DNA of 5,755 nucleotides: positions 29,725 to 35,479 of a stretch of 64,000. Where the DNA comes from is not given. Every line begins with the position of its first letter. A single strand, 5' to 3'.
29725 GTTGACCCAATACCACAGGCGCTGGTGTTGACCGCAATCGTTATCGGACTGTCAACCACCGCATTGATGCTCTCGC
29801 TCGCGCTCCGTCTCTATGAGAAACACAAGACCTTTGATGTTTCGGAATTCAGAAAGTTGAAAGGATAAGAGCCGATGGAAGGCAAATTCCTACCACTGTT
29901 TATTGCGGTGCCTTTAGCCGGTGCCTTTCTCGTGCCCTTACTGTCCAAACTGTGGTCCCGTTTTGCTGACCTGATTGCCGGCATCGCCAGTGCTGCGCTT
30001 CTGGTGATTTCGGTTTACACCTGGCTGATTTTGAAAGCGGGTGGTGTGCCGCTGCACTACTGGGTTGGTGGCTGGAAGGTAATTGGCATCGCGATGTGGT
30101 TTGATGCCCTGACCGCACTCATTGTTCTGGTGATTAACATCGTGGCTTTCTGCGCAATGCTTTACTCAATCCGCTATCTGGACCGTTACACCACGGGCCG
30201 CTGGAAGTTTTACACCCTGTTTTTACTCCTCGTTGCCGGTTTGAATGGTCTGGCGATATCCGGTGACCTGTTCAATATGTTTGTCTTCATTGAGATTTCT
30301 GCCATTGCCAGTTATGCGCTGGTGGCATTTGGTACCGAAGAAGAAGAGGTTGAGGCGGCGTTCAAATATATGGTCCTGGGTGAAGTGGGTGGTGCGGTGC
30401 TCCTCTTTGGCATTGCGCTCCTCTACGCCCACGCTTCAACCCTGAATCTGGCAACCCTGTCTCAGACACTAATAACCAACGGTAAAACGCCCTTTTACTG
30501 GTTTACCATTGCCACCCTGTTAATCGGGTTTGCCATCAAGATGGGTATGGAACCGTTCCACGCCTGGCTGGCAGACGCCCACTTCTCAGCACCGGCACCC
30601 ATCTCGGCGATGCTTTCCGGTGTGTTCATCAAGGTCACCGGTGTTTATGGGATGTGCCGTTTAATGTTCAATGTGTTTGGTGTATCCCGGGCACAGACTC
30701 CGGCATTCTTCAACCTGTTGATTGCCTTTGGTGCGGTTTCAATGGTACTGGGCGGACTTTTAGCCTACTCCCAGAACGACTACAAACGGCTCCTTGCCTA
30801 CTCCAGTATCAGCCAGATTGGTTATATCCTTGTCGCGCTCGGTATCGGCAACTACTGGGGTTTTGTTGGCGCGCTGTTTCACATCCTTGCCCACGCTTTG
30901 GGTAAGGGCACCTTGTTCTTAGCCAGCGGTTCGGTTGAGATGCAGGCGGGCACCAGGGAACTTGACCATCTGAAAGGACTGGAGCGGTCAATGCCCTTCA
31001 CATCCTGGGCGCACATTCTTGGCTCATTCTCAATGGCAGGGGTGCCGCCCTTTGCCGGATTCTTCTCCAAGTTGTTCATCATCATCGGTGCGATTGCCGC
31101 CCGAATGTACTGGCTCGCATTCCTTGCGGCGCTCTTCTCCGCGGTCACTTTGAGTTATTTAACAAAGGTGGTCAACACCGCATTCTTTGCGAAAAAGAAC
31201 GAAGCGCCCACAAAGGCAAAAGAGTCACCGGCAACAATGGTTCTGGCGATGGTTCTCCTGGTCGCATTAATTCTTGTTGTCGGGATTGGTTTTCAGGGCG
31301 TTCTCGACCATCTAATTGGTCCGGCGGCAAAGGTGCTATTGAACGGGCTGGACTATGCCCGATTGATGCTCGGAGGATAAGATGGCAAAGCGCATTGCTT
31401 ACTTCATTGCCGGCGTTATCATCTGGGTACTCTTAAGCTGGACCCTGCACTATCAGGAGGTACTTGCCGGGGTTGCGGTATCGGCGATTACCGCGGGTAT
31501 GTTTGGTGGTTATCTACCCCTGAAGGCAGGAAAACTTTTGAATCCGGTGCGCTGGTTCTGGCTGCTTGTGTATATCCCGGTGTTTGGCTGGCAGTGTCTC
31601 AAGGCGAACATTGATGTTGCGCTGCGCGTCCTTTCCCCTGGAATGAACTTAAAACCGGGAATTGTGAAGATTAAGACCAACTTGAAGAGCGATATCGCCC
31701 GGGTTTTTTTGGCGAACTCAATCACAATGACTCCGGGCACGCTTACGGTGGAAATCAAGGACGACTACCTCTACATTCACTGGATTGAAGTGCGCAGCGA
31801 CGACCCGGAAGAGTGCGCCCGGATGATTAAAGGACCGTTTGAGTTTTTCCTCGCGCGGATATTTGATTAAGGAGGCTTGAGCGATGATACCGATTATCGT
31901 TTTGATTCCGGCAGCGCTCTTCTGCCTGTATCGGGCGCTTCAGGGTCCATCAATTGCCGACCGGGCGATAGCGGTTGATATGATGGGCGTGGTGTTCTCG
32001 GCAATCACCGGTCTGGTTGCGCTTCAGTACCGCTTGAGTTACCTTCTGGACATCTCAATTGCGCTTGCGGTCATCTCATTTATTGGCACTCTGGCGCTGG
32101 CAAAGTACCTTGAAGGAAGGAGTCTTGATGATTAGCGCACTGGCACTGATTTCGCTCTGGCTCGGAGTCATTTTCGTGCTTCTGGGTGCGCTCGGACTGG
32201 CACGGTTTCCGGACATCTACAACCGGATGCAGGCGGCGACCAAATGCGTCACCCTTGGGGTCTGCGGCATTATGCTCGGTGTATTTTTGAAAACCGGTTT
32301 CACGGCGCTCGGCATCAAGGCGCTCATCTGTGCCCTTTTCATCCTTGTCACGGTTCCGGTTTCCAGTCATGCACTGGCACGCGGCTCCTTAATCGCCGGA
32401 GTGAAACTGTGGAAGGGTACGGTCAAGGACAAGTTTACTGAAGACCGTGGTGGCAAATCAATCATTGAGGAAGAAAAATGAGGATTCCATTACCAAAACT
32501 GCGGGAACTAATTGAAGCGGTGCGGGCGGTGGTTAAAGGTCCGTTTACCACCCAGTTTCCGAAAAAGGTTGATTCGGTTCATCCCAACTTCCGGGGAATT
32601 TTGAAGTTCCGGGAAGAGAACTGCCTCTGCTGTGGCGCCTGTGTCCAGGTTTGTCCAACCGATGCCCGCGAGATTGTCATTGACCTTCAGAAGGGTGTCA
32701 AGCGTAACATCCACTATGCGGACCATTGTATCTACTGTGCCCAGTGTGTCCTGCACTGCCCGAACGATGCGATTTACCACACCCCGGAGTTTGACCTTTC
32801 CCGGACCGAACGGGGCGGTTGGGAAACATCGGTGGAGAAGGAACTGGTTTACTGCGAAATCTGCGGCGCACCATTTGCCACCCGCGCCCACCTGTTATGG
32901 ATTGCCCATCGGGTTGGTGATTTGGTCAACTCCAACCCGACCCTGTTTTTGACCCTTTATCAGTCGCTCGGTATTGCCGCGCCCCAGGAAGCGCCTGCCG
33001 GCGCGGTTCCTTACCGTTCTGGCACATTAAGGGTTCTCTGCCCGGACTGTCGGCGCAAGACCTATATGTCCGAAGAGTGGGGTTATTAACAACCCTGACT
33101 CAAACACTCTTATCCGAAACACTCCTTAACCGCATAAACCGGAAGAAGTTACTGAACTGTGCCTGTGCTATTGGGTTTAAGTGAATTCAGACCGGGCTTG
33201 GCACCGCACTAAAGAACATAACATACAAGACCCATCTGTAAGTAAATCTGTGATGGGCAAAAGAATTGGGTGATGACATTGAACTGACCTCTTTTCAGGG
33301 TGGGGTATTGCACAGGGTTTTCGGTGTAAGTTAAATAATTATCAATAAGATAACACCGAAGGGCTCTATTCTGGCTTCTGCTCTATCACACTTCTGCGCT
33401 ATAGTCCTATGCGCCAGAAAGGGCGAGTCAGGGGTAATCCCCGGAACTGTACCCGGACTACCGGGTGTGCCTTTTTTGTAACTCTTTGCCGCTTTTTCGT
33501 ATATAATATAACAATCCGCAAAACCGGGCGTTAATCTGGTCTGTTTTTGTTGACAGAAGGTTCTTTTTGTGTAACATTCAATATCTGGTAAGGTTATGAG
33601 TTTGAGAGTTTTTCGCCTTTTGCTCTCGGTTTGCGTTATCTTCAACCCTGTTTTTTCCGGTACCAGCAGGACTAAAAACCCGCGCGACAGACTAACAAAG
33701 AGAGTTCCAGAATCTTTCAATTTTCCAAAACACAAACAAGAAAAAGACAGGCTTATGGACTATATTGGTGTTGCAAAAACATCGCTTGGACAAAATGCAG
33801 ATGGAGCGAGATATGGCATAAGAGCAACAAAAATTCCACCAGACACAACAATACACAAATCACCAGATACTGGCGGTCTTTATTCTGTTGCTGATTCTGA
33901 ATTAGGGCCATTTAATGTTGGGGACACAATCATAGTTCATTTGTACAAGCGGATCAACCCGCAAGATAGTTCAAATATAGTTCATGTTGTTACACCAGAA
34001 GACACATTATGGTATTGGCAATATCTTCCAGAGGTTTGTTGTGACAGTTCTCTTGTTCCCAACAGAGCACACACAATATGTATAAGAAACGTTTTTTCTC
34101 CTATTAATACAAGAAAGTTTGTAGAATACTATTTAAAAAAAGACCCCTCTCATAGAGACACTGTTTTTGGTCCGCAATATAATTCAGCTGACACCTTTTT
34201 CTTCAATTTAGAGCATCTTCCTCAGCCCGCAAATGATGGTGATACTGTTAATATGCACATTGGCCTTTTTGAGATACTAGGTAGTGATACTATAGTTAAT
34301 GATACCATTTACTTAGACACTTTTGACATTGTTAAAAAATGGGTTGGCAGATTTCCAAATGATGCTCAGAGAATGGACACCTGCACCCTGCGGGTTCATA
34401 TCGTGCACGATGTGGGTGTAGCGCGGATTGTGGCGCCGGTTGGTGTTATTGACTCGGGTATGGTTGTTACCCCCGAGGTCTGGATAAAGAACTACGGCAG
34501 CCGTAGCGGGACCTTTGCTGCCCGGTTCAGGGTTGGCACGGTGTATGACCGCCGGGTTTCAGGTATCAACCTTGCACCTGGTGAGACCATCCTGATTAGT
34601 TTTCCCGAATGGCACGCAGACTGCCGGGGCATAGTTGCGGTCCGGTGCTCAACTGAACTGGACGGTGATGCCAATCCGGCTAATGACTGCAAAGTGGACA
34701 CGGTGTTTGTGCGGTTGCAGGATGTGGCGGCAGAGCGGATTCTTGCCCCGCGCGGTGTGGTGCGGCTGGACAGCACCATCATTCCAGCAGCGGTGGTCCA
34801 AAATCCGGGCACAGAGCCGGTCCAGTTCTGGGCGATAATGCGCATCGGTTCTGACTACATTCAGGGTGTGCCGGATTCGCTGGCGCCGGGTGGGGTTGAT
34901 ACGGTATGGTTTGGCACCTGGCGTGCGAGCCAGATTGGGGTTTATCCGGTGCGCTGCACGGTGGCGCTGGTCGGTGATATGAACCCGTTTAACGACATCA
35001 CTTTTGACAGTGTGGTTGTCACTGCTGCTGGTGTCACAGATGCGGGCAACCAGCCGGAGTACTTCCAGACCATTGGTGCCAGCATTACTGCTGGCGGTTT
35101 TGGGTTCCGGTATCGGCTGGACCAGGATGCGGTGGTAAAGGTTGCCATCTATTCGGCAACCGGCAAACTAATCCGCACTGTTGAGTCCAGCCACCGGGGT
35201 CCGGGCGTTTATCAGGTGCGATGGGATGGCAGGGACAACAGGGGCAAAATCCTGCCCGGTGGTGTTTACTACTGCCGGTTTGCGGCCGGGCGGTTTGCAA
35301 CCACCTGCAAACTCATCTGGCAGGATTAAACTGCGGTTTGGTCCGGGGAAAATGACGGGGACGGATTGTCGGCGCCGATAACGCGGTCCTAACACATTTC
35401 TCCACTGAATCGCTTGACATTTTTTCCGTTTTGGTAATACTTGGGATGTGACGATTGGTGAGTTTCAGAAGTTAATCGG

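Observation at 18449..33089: Sixteen-gene, translationally coupled operon: NAD(P)H/FeS module plus Mo/W-bisPGD oxidoreductase plus group 4 [NiFe] hydrogenase plus complete Mrp antiporter module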

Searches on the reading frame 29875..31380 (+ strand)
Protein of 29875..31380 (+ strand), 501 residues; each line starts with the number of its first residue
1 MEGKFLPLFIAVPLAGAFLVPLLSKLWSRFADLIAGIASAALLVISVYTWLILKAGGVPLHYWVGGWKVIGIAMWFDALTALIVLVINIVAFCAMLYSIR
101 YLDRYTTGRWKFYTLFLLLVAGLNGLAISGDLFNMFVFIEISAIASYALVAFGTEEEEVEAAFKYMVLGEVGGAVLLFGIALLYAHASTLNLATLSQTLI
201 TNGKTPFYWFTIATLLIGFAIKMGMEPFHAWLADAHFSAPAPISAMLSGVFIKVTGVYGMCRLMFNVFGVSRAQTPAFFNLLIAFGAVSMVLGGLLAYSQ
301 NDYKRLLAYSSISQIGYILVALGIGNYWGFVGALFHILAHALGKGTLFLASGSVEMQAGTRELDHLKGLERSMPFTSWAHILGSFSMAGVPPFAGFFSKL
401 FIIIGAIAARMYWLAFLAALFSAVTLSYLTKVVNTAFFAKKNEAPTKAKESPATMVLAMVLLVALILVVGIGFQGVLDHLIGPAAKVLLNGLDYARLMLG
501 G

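Call 4: search_protein_families(library=pfam, proteins=[window:29875-31380:+], max_evalue=0.001)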
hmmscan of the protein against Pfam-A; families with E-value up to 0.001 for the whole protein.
window:29875-31380:+ (501 aa): 3 families
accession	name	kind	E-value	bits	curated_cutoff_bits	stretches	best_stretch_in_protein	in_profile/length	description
PF00361.26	Proton_antipo_M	-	3e-70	237.2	21.5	1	129-420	1-289/294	NADH:quinone oxidoreductase/Mrp antiporter, TM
PF10125.14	NADHdeh_related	-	6.1e-07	29.5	27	1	116-240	72-193/218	NADH dehydrogenase I, subunit N related protein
PF00662.26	Proton_antipo_N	-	9.4e-07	29.1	24.5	1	70-113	9-51/51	NADH-Ubiquinone oxidoreductase (complex I), chain 5 N-terminus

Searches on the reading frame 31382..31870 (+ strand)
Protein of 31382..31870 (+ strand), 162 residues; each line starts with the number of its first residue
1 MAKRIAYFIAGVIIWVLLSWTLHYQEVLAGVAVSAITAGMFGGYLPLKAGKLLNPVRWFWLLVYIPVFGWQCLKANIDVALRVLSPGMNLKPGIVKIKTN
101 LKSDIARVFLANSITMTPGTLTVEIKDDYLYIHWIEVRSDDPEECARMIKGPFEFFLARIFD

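Call 4: search_protein_families(library=pfam, proteins=[window:31382-31870:+], max_evalue=0.001)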
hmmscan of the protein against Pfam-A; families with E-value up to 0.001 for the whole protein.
window:31382-31870:+ (162 aa): 1 family
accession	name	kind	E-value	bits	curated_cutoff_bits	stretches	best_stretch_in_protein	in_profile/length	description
PF01899.21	MNHE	-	4.2e-41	140.6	27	1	10-160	3-145/145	Na+/H+ ion antiporter subunit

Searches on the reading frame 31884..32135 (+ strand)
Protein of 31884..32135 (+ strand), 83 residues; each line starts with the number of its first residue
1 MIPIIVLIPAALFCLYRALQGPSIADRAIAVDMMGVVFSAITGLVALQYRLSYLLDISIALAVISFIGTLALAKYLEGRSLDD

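Call 4: search_protein_families(library=pfam, proteins=[window:31884-32135:+], max_evalue=0.001)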
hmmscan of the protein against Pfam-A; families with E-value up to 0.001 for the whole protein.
window:31884-32135:+ (83 aa): 1 family
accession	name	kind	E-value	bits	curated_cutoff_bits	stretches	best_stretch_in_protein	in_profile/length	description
PF04066.18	MrpF_PhaF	-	7.6e-15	55.5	23.3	1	25-77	1-53/53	Multiple resistance and pH regulation protein F (MrpF / PhaF)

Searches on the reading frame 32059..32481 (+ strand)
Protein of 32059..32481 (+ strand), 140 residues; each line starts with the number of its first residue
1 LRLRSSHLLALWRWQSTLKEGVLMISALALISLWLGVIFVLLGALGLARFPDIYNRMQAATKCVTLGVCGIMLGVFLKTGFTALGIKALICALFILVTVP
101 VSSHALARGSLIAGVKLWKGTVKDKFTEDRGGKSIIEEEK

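Call 4: search_protein_families(library=pfam, proteins=[window:32059-32481:+], max_evalue=0.001)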
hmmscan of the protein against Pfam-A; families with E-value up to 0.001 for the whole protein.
window:32059-32481:+ (140 aa): 1 family
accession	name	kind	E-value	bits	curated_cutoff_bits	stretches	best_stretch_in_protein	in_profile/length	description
PF03334.19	PhaG_MnhG_YufB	-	2.1e-24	86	23.4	1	34-109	3-78/80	Na+/H+ antiporter subunit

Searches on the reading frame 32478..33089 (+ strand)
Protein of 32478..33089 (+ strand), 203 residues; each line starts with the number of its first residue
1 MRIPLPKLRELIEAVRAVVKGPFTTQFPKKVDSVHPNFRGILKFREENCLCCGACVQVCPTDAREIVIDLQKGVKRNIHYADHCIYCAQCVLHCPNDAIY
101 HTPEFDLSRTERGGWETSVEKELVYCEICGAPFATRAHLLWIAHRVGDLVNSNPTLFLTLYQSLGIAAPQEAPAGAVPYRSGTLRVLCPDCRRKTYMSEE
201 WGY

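Call 4: search_protein_families(library=pfam, proteins=[window:32478-33089:+], max_evalue=0.001)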
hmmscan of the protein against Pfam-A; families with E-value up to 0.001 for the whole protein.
window:32478-33089:+ (203 aa): 7 families
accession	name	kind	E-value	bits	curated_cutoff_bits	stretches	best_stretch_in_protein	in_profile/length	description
PF12838.12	Fer4_7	-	3.6e-10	40.6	27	1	39-63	28-52/52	4Fe-4S dicluster domain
PF00037.32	Fer4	-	5.5e-09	35.9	21.1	2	81-100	5-24/24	4Fe-4S binding domain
PF14697.11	Fer4_21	-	1.5e-07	31.9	35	1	45-99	4-57/59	4Fe-4S dicluster domain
PF13187.11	Fer4_9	-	2e-07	31.4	27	1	48-99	1-52/52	4Fe-4S dicluster domain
PF13484.11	Fer4_16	-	6e-06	27.4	30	0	83-111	1-30/66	4Fe-4S double cluster binding domain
PF13237.11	Fer4_10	-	8.6e-06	26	25.5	1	44-95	4-53/53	4Fe-4S dicluster domain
PF13183.11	Fer4_8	-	1.5e-05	25.9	27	0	47-61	52-66/68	4Fe-4S dicluster domain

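Call 20: search_protein_families(library=ncbifam, proteins=[window:32478-33089:+], max_evalue=0.00001)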
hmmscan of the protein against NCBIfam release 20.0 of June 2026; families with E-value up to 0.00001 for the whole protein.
window:32478-33089:+ (203 aa): 32 families (the best 25 are shown)
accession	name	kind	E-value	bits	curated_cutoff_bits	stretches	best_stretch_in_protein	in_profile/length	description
NF009053.0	PRK12387.1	subfamily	1.1e-22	80.7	204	1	19-151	10-142/180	formate hydrogenlyase complex iron-sulfur subunit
NF006076.0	PRK08222.1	equivalog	7.3e-22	78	270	1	21-139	12-130/181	hydrogenase 4 subunit H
NF006221.0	PRK08348.1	subfamily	4.2e-19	68.6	124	1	11-112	7-105/136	NADH-plastoquinone oxidoreductase subunit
TIGR01971.1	NuoI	subfamily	1.1e-17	63.8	113.05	1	14-113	5-112/121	NADH-quinone oxidoreductase, chain I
NF042909.1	FMH_DH_FwdF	exception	1.2e-14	54.1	375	1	28-120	238-333/336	tungsten-dependent formylmethanofuran dehydrogenase subunit FwdF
NF004540.0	PRK05888.2-1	equivalog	1.1e-13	50.9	215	1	12-112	9-116/139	NADH-quinone oxidoreductase subunit NuoI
NF004541.0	PRK05888.2-2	equivalog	1.6e-13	50.8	217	1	11-107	24-119/168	NADH-quinone oxidoreductase subunit NuoI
TIGR00403.1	ndhI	equivalog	3.4e-13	49.6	302.35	1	17-112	32-132/183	NAD(P)H-quinone oxidoreductase subunit I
NF040612.1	F420_dehyd_FpoI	exception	5.4e-13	48.9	180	1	8-103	3-103/135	F420H2 dehydrogenase subunit FpoI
NF004545.0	PRK05888.3-1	equivalog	1.8e-12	47.2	229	1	7-112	26-136/154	NADH-quinone oxidoreductase subunit NuoI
NF004538.0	PRK05888.1-4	equivalog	4.1e-12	46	135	1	14-120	23-138/162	NADH-quinone oxidoreductase subunit NuoI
NF004539.0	PRK05888.1-5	equivalog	6.1e-12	45.5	225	1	11-112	20-130/162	NADH-quinone oxidoreductase subunit NuoI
NF004537.0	PRK05888.1-3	equivalog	6.4e-12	45.4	163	1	17-113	33-144/204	NADH-quinone oxidoreductase subunit NuoI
NF004546.0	PRK05888.3-3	equivalog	9.2e-12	44.8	260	1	22-108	39-133/196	NADH-quinone oxidoreductase subunit NuoI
TIGR01944.1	rnfB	subfamily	6.9e-10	38.8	68.7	1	38-107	104-168/190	RnfABCDGE type electron transport complex subunit B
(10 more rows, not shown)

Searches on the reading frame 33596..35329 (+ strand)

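Call 34: search_protein_families(library=pfam, proteins=[window:33596-35329:+], max_evalue=0.001)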
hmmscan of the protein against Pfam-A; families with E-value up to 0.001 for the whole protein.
window:33596-35329:+ (577 aa): 1 family
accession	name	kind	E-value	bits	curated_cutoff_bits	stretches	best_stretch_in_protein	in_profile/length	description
PF13860.13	FlgD_ig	-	9.9e-11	41.9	27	1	501-561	9-72/79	FlgD Ig-like domain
